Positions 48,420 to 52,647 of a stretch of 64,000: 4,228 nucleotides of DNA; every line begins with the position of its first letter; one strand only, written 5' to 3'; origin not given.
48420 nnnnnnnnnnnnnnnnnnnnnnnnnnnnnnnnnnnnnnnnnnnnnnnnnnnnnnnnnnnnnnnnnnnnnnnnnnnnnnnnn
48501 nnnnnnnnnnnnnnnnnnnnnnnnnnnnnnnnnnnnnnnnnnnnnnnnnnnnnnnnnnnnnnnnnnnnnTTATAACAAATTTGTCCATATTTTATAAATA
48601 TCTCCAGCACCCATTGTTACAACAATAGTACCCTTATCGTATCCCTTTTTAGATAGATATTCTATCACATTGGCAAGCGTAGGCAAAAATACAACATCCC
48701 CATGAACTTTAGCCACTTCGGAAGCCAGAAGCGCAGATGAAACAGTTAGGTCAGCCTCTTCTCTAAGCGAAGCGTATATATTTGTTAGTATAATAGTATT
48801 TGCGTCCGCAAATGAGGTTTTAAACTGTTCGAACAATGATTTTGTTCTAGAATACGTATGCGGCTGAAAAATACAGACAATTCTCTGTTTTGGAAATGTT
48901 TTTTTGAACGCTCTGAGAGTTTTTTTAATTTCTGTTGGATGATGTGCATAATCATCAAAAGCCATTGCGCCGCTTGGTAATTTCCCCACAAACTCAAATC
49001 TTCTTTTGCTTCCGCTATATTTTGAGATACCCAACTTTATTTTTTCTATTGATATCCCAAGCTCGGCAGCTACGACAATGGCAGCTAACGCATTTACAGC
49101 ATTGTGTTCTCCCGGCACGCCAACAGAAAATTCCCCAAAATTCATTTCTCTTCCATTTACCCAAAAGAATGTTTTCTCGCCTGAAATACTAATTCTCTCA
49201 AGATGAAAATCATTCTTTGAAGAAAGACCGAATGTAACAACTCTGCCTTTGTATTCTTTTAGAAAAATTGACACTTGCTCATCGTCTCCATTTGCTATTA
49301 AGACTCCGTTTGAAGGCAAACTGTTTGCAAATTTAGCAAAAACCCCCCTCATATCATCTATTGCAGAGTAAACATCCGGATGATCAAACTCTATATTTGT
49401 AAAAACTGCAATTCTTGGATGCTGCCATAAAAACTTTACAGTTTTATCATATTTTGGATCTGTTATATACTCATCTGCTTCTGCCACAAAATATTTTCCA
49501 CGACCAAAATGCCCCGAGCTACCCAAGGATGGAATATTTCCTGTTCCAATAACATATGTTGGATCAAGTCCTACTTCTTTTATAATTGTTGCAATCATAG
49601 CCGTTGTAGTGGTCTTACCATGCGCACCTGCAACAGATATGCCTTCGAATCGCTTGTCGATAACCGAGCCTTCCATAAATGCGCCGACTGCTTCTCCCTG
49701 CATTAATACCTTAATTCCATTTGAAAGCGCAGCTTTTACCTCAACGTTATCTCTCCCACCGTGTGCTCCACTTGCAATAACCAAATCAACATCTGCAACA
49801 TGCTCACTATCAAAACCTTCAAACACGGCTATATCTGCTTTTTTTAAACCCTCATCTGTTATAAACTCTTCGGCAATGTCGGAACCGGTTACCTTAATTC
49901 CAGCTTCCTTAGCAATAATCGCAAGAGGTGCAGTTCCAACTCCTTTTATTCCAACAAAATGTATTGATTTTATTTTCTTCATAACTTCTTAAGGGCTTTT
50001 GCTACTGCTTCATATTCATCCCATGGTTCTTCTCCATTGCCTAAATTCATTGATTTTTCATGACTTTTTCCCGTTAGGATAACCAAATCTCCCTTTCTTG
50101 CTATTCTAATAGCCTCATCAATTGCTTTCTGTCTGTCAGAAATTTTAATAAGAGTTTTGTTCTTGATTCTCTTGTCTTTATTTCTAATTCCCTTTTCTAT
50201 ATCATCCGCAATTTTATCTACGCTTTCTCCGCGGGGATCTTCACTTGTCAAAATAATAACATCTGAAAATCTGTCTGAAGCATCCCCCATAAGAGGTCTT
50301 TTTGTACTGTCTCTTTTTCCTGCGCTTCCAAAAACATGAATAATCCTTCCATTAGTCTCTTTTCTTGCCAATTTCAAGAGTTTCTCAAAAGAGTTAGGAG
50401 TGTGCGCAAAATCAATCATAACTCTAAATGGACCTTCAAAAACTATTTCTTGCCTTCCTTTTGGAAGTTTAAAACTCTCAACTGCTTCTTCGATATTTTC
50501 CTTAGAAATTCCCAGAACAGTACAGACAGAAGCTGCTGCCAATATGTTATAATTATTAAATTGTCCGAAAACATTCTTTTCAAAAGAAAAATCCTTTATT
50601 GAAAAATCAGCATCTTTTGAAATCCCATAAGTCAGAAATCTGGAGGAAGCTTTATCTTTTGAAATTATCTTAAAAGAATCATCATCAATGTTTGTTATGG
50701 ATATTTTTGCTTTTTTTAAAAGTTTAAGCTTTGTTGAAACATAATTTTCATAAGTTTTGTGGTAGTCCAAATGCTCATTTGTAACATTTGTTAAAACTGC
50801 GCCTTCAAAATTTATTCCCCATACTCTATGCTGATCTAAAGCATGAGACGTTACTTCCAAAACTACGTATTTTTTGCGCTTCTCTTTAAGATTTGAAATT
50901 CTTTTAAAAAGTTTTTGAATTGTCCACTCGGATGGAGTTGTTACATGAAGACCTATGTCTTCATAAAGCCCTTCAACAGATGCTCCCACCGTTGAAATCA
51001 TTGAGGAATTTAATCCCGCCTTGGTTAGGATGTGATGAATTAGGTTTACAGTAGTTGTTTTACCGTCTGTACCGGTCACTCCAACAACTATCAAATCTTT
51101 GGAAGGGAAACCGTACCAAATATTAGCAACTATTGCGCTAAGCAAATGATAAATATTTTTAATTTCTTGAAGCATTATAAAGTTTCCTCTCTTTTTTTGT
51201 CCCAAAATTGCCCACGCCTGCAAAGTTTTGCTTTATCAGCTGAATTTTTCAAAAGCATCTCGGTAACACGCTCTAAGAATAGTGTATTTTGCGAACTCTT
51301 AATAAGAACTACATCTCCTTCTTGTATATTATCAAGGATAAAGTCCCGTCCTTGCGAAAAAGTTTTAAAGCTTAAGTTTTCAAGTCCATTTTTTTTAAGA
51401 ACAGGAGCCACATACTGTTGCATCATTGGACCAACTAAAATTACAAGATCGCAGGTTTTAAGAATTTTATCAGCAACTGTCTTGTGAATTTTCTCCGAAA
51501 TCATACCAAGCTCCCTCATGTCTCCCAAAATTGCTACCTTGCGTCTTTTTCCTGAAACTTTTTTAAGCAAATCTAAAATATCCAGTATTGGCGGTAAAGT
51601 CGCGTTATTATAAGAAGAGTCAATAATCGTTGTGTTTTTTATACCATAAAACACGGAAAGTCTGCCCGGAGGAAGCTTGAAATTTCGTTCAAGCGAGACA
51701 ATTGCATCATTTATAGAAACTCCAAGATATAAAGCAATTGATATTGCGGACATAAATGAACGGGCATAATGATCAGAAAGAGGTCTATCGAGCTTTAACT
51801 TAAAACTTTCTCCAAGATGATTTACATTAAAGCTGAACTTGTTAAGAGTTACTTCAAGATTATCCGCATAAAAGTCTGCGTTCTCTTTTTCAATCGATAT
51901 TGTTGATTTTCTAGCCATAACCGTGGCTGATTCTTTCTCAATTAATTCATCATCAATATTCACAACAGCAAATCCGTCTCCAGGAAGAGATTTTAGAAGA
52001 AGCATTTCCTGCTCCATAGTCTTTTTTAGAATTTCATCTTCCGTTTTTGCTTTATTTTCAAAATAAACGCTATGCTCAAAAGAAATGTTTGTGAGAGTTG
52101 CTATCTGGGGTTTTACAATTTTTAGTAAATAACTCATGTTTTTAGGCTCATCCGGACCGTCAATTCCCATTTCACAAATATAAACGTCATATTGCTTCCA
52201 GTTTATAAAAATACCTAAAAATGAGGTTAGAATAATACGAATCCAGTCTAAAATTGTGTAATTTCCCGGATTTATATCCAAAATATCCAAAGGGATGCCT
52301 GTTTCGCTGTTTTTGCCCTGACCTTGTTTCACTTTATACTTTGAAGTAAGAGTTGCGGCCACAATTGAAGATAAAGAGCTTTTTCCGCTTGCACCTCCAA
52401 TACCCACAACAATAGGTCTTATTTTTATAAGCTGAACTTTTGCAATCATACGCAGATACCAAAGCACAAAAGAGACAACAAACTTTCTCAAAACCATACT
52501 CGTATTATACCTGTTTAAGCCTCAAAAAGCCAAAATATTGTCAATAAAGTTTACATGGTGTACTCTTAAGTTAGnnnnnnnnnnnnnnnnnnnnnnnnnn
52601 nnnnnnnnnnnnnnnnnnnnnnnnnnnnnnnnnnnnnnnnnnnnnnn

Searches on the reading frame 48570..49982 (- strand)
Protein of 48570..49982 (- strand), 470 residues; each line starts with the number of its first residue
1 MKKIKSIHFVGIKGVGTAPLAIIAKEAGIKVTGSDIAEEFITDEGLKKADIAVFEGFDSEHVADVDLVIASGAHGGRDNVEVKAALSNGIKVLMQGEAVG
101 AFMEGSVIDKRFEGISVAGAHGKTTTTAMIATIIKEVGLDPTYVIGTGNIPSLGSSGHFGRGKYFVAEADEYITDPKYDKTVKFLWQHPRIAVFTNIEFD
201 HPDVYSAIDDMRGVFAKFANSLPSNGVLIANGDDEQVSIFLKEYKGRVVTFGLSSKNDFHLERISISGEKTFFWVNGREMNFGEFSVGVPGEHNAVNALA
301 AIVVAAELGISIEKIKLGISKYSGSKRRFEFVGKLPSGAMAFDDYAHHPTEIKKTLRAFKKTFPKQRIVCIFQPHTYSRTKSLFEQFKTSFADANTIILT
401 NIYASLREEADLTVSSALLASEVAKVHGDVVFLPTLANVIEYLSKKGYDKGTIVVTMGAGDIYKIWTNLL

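Call 15: search_protein_families(library=pfam, proteins=[window:48570-49982:-], max_evalue=0.01)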
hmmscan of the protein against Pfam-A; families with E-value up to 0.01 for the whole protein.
window:48570-49982:- (470 aa): 3 families
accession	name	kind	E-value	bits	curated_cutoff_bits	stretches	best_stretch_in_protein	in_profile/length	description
PF08245.18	Mur_ligase_M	-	1.4e-26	94.1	24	1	117-305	1-200/200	Mur ligase middle domain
PF02875.26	Mur_ligase_C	-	4.2e-20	73.3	28.4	1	327-460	1-127/127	Mur ligase, glutamate ligase domain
PF01225.30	Mur_ligase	-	2.7e-15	57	21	1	7-104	2-92/95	Mur ligase family, catalytic domain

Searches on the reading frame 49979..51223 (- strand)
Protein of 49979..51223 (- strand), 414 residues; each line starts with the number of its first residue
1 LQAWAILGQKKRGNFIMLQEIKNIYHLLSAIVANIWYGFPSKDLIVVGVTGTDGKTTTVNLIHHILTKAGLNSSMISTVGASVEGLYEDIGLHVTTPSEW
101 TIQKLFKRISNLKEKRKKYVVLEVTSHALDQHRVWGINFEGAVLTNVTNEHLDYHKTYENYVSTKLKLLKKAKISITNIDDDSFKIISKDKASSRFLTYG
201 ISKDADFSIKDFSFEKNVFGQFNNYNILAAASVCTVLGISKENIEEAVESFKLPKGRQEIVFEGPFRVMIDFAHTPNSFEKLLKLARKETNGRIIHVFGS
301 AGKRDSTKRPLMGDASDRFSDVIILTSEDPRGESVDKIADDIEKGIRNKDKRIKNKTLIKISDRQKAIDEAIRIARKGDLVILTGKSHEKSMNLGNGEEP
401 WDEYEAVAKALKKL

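Call 12: search_protein_families(library=pfam, proteins=[window:49979-51223:-], max_evalue=0.1)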
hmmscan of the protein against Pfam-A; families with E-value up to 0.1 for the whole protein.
window:49979-51223:- (414 aa): 4 families
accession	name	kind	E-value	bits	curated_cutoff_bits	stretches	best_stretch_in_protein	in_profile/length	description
PF08245.18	Mur_ligase_M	-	1.9e-38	132.9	24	1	49-233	1-199/200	Mur ligase middle domain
PF02875.26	Mur_ligase_C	-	7.8e-29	101.5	28.4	1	256-386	1-126/127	Mur ligase, glutamate ligase domain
PF13604.12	AAA_30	-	0.0015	18.7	27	1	45-121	22-94/191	AAA domain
PF07755.17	DUF1611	-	0.03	14.2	25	1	44-78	12-49/201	Domain of unknown function (DUF1611_C) P-loop domain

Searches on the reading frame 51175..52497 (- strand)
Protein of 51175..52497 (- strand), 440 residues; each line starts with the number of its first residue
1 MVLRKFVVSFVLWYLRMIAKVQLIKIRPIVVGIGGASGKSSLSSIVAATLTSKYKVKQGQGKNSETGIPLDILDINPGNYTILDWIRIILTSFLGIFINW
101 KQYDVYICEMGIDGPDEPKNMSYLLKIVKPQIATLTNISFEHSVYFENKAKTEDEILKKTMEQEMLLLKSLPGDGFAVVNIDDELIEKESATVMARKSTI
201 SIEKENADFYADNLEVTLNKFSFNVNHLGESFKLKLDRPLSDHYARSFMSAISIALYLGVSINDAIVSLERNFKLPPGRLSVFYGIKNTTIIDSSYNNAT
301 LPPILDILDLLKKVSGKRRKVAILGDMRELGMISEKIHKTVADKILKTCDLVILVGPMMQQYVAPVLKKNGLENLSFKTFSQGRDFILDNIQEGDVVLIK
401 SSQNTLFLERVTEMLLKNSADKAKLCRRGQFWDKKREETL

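Call 12: search_protein_families(library=pfam, proteins=[window:51175-52497:-], max_evalue=0.1)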
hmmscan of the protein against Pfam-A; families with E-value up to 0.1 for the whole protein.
window:51175-52497:- (440 aa): 2 families
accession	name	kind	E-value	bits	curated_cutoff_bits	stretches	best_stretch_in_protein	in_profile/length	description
PF08245.18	Mur_ligase_M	-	2.3e-15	57.5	24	1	33-235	1-181/200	Mur ligase middle domain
PF02875.26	Mur_ligase_C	-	8.7e-10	40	28.4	1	278-402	1-126/127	Mur ligase, glutamate ligase domain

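Call 13: search_protein_families(library=ncbifam, proteins=[window:51175-52497:-], max_evalue=0.1)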
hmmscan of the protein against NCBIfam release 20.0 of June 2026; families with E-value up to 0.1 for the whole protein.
window:51175-52497:- (440 aa): 16 families
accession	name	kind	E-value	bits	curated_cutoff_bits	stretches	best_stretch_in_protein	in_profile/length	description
TIGR01143.1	murF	subfamily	1.6e-52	178.9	288.6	2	102-415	125-418/418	UDP-N-acetylmuramoyl-tripeptide--D-alanyl-D-alanine ligase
NF008896.0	PRK11929.1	equivalog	5.9e-41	140.2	1023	2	101-418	654-959/965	bifunctional UDP-N-acetylmuramoyl-L-alanyl-D-glutamate--2,6-diaminopimelate ligase MurE/UDP-N-acetylmuramoyl-tripeptide--D-alanyl-D-alanine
NF008897.0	PRK11930.1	equivalog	1.3e-24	86.3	804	1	102-419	158-457/822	bifunctional UDP-N-acetylmuramoyl-tripeptide:D-alanyl-D-alanine ligase/alanine racemase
NF008041.0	PRK10773.1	equivalog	1.6e-19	70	551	1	101-361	150-397/453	UDP-N-acetylmuramoyl-tripeptide--D-alanyl-D-alanine ligase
NF010693.0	PRK14093.1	equivalog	4e-19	68.6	544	1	109-407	166-457/479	UDP-N-acetylmuramoylalanyl-D-glutamyl-2,6-diaminopimelate--D-alanyl-D-alanine ligase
NF001126.0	PRK00139.1-4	equivalog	8.9e-12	44.3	373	1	132-313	196-367/486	UDP-N-acetylmuramoyl-L-alanyl-D-glutamate--2,6-diaminopimelate ligase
TIGR01082.1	murC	equivalog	5.5e-10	38.9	335.1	1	128-294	166-322/449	UDP-N-acetylmuramate--L-alanine ligase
TIGR01081.1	mpl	equivalog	2.7e-08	33.3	388.7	1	129-402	176-433/448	UDP-N-acetylmuramate:L-alanyl-gamma-D-glutamyl-meso-diaminopimelate ligase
NF053645.1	pMurC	equivalog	3.5e-08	32.6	560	1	201-365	280-434/492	pseudomurein biosynthesis peptide ligase pMurC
NF001124.0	PRK00139.1-2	equivalog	6.3e-08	31.8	476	1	128-321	197-380/500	UDP-N-acetylmuramoyl-L-alanyl-D-glutamate--2,6-diaminopimelate ligase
TIGR01085.1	murE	subfamily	8.2e-07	28.3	257.3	1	131-309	179-353/472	UDP-N-acetylmuramyl-tripeptide synthetase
NF033197.0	F430_CfbE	equivalog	3e-06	26.4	250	1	198-397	244-423/430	coenzyme F430 synthase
NF053648.1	pMurE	equivalog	6.1e-06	25.2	600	1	124-269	184-311/464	pseudomurein biosynthesis peptide ligase pMurE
TIGR01087.1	murD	equivalog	0.00025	20.3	211.95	1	127-398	169-414/441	UDP-N-acetylmuramoyl-L-alanine--D-glutamate ligase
NF010623.0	PRK14016.1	subfamily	0.0011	17.2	877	1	174-417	605-866/871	cyanophycin synthetase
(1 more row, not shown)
